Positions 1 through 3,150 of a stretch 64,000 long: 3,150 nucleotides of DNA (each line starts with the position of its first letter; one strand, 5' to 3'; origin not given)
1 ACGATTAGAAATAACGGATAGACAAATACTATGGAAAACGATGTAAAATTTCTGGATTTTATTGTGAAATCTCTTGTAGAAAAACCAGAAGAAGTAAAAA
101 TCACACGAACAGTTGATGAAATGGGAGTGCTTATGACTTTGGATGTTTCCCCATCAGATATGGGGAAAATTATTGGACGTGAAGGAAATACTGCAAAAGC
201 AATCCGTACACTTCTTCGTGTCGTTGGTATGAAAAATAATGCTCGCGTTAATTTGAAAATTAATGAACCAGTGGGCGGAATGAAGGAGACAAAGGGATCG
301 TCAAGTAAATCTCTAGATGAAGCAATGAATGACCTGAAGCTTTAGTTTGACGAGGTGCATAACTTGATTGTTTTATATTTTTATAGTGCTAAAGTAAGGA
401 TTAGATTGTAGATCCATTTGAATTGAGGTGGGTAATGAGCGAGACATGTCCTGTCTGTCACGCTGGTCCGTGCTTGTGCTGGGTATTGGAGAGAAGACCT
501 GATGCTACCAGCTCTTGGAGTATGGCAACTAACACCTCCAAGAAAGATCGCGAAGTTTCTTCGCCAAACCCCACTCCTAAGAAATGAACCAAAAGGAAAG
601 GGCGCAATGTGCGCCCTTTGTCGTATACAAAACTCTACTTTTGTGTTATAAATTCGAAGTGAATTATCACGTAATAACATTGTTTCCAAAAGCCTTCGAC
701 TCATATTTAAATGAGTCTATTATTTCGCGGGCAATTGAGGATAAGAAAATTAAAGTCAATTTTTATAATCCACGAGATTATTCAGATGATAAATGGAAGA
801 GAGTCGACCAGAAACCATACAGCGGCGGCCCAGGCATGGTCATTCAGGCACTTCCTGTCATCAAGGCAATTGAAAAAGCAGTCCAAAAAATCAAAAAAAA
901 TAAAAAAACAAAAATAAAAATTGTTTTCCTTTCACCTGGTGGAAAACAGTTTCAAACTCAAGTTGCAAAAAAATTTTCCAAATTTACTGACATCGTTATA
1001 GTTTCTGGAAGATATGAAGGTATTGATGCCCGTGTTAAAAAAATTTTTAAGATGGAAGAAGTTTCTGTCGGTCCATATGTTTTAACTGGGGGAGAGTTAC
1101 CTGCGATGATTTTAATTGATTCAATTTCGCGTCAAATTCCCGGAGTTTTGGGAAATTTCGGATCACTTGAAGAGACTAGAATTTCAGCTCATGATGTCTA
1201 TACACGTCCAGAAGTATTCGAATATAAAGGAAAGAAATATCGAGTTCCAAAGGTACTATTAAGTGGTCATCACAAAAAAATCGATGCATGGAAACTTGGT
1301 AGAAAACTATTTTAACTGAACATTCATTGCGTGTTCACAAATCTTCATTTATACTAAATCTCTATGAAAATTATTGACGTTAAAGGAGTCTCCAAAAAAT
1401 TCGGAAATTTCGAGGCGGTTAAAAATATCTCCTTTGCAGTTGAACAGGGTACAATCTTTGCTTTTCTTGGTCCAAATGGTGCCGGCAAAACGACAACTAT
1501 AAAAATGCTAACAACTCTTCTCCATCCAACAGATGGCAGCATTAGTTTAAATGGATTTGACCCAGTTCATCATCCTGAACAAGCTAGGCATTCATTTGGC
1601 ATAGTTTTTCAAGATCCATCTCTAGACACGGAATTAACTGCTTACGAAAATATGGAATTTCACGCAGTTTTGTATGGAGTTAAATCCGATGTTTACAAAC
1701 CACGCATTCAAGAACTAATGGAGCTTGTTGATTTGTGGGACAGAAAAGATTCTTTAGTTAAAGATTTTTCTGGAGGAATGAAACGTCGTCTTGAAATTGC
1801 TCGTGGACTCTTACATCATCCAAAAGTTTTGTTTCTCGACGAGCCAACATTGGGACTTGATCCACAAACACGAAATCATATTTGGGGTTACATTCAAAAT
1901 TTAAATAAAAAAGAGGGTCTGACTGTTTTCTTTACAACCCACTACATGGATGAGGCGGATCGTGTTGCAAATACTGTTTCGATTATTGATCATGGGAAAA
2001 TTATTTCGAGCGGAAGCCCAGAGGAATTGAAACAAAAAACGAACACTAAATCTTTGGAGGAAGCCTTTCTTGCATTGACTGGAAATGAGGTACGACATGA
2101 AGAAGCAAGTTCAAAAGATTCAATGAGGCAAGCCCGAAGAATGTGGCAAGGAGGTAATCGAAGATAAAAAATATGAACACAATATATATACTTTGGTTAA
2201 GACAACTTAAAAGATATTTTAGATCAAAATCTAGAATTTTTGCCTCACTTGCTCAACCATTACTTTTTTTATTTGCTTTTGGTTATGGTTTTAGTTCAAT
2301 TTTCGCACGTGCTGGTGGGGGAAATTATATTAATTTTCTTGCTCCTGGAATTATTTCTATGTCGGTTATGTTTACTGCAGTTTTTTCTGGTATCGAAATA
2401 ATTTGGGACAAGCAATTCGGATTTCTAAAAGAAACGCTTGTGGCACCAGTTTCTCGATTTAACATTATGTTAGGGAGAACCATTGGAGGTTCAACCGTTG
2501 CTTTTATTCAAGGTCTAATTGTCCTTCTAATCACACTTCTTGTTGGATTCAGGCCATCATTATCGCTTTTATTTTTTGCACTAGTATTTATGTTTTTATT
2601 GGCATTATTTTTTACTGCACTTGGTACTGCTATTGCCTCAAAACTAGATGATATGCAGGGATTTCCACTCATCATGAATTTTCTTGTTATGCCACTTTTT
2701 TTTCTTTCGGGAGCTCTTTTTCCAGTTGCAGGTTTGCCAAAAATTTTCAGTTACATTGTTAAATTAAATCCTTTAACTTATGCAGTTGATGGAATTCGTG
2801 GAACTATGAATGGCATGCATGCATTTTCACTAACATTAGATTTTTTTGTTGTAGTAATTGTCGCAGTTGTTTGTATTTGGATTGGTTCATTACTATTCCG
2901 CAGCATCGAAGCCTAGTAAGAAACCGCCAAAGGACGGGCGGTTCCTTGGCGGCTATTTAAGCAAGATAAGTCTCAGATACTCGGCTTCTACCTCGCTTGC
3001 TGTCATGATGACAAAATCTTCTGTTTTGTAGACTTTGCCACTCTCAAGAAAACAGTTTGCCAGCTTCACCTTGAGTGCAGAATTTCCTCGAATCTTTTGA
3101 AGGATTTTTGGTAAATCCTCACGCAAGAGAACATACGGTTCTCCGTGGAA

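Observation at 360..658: rimM is replaced by a GC-rich mini-gene (50-aa Cys-rich peptide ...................) between the KH-protein gene and trmD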

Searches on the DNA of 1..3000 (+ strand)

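Call 3: search_rna_families(source=window, start=1, end=3000, threshold=evalue, max_evalue=1, show_alignments=3)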
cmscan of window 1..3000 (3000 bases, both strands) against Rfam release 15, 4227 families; matches with E-value up to 1: 3.
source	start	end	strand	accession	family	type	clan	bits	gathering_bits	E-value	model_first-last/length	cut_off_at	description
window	1630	1686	+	RF03867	mir-4081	Gene; miRNA;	-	26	70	0.068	1-51/51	no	mir-4081 microRNA precursor family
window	900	979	+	RF00616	LhrC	Gene; sRNA;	CL00114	25.9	110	0.57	1-111/111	no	Listeria LhrC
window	577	619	+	RF02057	STnc40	Gene; sRNA;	-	24.8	45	0.28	22-68/70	no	Salmonella enterica sRNA STnc40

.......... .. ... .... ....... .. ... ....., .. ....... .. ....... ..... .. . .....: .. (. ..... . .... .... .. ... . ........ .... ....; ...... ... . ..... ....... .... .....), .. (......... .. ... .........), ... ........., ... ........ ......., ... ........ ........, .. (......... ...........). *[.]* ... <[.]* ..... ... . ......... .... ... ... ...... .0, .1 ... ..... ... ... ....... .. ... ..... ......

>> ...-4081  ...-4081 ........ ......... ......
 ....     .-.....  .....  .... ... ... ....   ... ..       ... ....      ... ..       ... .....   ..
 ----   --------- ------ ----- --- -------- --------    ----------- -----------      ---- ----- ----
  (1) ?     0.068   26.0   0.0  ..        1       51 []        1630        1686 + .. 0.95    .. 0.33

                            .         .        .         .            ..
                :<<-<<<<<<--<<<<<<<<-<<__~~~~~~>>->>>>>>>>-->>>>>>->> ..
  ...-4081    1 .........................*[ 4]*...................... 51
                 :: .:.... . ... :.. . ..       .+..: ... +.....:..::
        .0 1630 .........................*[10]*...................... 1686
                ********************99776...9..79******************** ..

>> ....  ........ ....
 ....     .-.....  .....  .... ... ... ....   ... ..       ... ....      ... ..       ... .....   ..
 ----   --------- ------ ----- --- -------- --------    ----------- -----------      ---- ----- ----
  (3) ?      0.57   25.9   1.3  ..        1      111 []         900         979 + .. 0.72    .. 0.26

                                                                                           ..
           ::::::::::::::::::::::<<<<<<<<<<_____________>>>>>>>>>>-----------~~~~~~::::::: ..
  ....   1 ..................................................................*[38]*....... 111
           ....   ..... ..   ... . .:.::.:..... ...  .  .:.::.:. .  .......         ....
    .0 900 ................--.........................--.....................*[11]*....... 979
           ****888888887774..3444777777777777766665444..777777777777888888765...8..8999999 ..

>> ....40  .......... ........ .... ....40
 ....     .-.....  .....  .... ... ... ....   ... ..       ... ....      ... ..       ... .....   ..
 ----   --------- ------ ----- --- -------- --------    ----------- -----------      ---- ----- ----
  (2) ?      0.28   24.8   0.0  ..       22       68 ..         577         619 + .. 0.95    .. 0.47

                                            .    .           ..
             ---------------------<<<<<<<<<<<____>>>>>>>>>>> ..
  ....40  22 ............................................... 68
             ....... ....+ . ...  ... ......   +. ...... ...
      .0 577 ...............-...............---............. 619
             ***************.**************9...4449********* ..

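Call 48: search_dna_similar(query=window:346-658:+, collection=phages, mode=distant, max_evalue=0.01)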
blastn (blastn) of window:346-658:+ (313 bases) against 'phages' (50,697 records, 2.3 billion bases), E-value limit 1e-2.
No match.

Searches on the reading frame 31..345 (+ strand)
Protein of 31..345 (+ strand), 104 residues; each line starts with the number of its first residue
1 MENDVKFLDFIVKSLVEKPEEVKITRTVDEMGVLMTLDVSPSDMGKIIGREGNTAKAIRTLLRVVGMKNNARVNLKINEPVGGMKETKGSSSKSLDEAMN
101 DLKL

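Call 15: find_encoding_contigs(protein=window:31-345:+, flank=3000, max_places=10)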
Protein window:31-345:+ (104 aa): 1 contig read that carries it; 1 place shown.
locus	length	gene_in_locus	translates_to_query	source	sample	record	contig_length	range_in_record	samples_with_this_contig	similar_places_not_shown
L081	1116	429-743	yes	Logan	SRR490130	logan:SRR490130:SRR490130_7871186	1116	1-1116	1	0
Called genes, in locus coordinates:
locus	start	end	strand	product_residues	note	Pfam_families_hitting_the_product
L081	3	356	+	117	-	?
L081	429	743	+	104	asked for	PF13083:KH_KhpA-B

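Call 49: search_protein_families(library=pfam, proteins=[window:31-345:+], max_evalue=0.001)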
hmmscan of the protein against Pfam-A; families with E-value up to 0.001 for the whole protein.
window:31-345:+ (104 aa): 1 family
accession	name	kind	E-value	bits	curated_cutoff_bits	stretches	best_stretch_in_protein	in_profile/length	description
PF13083.13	KH_KhpA-B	-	1.4e-20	73.4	32.1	1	6-77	2-73/73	KhpA/KhpB, KH domain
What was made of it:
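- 31..345 (+): KH-domain (KhpA-type) protein gene. It follows rpsP, which lies just upstream of the window. Pfam KH_KhpA-B, E 1.4e-20 (call 49).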

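Call 81: search_protein_families(library=ncbifam, proteins=[L081:3-356:+, window:31-345:+], max_evalue=0.01)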
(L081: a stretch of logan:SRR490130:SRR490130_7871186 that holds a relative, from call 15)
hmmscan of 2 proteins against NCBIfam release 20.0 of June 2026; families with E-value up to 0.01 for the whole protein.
L081:3-356:+ (117 aa): 4 families
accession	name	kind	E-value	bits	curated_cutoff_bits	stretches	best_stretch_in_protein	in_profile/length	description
TIGR00002.1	S16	equivalog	9.6e-18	64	45.3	1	1-69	9-77/78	30S ribosomal protein S16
NF011093.0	PRK14520.1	equivalog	1e-11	45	165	1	1-113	11-122/156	30S ribosomal protein S16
NF011095.0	PRK14522.1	equivalog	3.5e-11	43.5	192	1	1-64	11-73/119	30S ribosomal protein S16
NF011094.0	PRK14521.1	equivalog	8.9e-11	41.9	209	1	1-110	11-119/186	30S ribosomal protein S16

window:31-345:+ (104 aa): 4 families
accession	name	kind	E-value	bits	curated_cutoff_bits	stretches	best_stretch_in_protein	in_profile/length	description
NF002201.0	PRK01064.1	equivalog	9e-21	74.1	85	1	6-79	3-76/78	hypothetical protein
NF001748.0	PRK00468.1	equivalog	6.1e-20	71.3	106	1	7-77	4-74/75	KH domain-containing protein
NF002761.0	PRK02821.1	equivalog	6.5e-16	58.1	106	1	8-74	6-71/77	RNA-binding protein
NF041568.1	Jag_EloR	equivalog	0.00011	22.3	145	1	5-75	63-128/203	RNA-binding cell elongation regulator Jag/EloR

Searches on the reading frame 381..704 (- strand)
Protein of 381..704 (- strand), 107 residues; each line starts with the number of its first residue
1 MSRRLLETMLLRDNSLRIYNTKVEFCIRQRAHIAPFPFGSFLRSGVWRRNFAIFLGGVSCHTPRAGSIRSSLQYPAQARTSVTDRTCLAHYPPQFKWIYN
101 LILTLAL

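Call 71: search_protein_families(library=pfam, proteins=[window:381-704:-], max_evalue=1)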
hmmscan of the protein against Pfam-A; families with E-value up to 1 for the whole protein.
window:381-704:- (107 aa): 0 families

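Call 73: search_protein_families(library=phrogs, proteins=[window:381-704:-], max_evalue=0.1)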
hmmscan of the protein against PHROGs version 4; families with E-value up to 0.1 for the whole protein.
window:381-704:- (107 aa): 0 families

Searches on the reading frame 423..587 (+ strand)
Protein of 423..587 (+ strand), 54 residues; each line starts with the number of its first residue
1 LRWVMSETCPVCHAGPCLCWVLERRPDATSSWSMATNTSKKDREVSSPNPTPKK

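Call 14: find_homologous_proteins(query=window:435-584:+, max_evalue=10)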
Query seq(50 aa): no candidate shares three 5-residue words with the query. No homologue found.
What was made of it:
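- Tried and rejected: Word-indexed search of 5.8 billion proteins: none (call 14).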

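Call 34: search_protein_families(library=pfam, proteins=[window:435-584:+], max_evalue=1)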
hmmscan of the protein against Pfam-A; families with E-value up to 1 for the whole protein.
seq(50 aa): 0 families

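Call 44: search_protein_representatives(protein=window:435-584:+)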
Query: 50 residues. Proteins with E-value up to 0.001 (for the whole library): 1; up to 1e-10: 0; up to 1e-30: 0. The best 1 are listed.
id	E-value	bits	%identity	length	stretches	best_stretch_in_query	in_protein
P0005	9.0e-04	35.3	34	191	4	2-31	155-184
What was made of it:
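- On RiPP precursor: No homologous peptides exist (calls 14, 44).
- No homologous precursor family exists (call 44).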

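Call 47: find_related_loci(query=window:435-584:+, collection=viral_contigs, flank=3000)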
Query seq(50 aa) (50 aa) in viral_contigs; peptide patterns used: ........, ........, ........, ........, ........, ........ (x = any residue, [..] = any of these).
48 stretches matched a pattern, but none encodes a relative of the query by tblastn (E <= 1e-3).
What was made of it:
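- Tried and rejected: Viral contigs and phage genomes: none (calls 47, 48).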

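Call 58: find_encoding_contigs(protein=window:435-587:+, flank=3000)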
Protein window:435-587:+ (50 aa): no gene with exactly this product is on record in the collection.

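Call 59: find_encoding_contigs(protein=window:423-587:+, flank=3000)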
Protein window:423-587:+ (54 aa): no gene with exactly this product is on record in the collection.
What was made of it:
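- Gene finders did not call the ORF in L081, and neither peptide form is on record (calls 15, 58, 59). The ORF was not called by gene finders (calls 15, 58, 59).
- Tried and rejected: Exact look-ups of both peptide forms: not on record (calls 58, 59).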

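Call 71: search_protein_families(library=pfam, proteins=[window:423-587:+], max_evalue=1)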
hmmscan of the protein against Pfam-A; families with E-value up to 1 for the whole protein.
window:423-587:+ (54 aa): 0 families
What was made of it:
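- On RimM (16S rRNA processing protein): The peptide and the other ORFs in the gap have no Pfam RimM or PRC hit (calls 34, 71).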

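Call 73: search_protein_families(library=phrogs, proteins=[window:423-587:+], max_evalue=0.1)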
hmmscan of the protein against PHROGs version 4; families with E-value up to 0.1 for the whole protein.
window:423-587:+ (54 aa): 1 family
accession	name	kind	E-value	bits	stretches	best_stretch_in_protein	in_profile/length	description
phrog_18683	-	unknown function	0.054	15.1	1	7-53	6-50/113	-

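Call 81: search_protein_families(library=ncbifam, proteins=[window:435-587:+], max_evalue=0.01)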
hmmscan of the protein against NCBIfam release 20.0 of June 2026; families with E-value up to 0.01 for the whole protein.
window:435-587:+ (50 aa): 0 families
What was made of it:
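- Tried and rejected: Pfam, NCBIfam and PHROGs: none (calls 34, 73, 81).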

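Call 90: predict_structure(protein=window:435-584:+)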
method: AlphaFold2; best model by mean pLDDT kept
length: 50 residues; sequences in the alignment: 1
mean_pLDDT: 71.2   pTM: 0.42
mean pLDDT of the five models: 71.2, 70.0, 64.4, 54.4, 52.1
residues with pLDDT >= 90: 1; 70-90: 31; 50-70: 12; < 50: 6
segments of 3 or more residues with pLDDT < 50: 41-43
pLDDT, mean of each block of 10 residues (from residue 1): 78 84 82 65 47
secondary structure, 60 per line:
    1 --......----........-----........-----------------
elements in order: E3-8 E13-20 E26-33

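Call 93: fold_search(model_id=the predicted structure, library=pdb)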
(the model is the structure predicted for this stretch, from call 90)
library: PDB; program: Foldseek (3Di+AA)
matches with E <= 10: 37; with E <= 0.001: 0
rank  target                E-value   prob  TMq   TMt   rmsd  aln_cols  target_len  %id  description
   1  5i8u_C                3.7e+00  0.47  0.55  0.15   1.5        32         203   16  Crystal Structure of the RV1700 (MT ADPRASE) E142Q mutant (released 2016-10-12)
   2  4g6h_A                3.9e+00  0.11  0.32  0.05   3.8        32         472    6  Crystal structure of NDH with NADH (released 2012-10-24)
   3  5i8u_F                4.2e+00  0.41  0.56  0.16   1.3        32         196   16  Crystal Structure of the RV1700 (MT ADPRASE) E142Q mutant (released 2016-10-12)
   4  9jax_C                5.1e+00  0.35  0.55  0.18   1.3        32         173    9  Crystal structure of NUDIX hydrolase from Bacillus methanolicus (released 2025-09-03)
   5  5yjw                  5.1e+00  0.09  0.33  0.06   3.6        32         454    6  Structure of the Ndi1 protein from Saccharomyces cerevisiae in complex with the competitive inhibitor, stigmatellin. (released 2018-02-14)
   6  3aca_A                5.5e+00  0.33  0.63  0.18   3.4        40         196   10  Crystal structure of human NUDT5 complexed with 8-oxo-dADP and manganese (released 2011-01-12)
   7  6ltu_A                5.8e+00  0.14  0.34  0.02   1.2        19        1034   16  Crystal structure of Cas12i2 ternary complex with double Mg2+ bound in catalytic pocket (released 2020-10-28)
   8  4g9k_A                5.8e+00  0.08  0.34  0.06   3.5        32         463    6  Structure of the Ndi1 protein from Saccharomyces cerevisiae (released 2012-09-05)
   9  1mqw                  6.2e+00  0.33  0.56  0.15   1.3        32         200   16  Structure of the MT-ADPRase in complex with three Mn2+ ions and AMPCPR, a Nudix enzyme (released 2003-08-05)
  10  5i8u_E                6.2e+00  0.30  0.56  0.16   1.3        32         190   16  Crystal Structure of the RV1700 (MT ADPRASE) E142Q mutant (released 2016-10-12)
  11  2ivw_MODEL_1_A        6.2e+00  0.13  0.54  0.26  12.8        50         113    8  The solution structure of a domain from the Neisseria meningitidis PilP pilot protein. (released 2007-02-13)
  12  5yjx_A                6.2e+00  0.08  0.33  0.06   3.5        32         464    6  Structure of the Ndi1 protein from Saccharomyces cerevisiae in complex with myxothiazol. (released 2018-02-14)
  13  1m4u_A                6.2e+00  0.03  0.23  0.08   8.9        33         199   15  Crystal structure of Bone Morphogenetic Protein-7 (BMP-7) in complex with the secreted antagonist Noggin (released 2002-12-18)
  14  8fw5_H                6.7e+00  0.04  0.31  0.17   4.4        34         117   15  Chimeric HsGATOR1-SpGtr-SpLam complex (released 2023-07-26)
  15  5c7t_B                7.1e+00  0.21  0.51  0.17   1.7        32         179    9  Crystal Structure of the Bdellovibrio bacteriovorus Nucleoside Diphosphate Sugar Hydrolase in complex with ADP-ribose (released 2016-01-20)
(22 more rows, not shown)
